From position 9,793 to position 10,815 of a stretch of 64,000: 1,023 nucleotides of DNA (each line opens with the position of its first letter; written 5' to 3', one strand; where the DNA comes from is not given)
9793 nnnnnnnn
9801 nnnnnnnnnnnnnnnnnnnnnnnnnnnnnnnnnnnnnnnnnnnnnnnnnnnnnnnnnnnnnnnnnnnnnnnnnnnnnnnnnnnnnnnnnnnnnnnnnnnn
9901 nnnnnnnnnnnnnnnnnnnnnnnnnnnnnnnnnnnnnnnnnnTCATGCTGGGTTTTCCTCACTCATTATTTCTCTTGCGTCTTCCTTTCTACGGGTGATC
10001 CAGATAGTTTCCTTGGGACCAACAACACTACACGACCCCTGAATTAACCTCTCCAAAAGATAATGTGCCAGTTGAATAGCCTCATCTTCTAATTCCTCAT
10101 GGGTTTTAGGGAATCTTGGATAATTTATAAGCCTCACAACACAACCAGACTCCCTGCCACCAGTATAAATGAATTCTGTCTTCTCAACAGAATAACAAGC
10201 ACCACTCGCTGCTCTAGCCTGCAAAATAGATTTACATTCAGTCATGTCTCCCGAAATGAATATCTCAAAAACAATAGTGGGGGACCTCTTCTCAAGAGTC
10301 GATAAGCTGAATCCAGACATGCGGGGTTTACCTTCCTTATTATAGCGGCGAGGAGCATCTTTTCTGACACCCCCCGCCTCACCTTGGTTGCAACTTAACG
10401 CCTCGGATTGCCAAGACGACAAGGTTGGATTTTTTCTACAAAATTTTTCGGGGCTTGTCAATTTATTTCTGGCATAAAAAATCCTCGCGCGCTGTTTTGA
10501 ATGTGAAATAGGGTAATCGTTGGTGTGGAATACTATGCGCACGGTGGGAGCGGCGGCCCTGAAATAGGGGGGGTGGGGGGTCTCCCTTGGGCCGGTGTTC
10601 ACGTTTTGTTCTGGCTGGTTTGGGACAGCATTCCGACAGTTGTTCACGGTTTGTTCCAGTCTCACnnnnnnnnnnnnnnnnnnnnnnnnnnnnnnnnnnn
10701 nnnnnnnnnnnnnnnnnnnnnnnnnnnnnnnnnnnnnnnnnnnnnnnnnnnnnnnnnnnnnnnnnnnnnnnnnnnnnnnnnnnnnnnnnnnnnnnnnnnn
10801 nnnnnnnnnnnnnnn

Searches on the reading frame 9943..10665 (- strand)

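Call 89: search_protein_families(library=phrogs, proteins=[window:9943-10665:-], max_evalue=0.00001)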
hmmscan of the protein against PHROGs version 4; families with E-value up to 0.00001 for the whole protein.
window:9943-10665:- (240 aa): 1 family
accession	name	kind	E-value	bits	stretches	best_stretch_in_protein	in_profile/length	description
phrog_4848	-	unknown function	6.2e-33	114.1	1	125-231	11-118/119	-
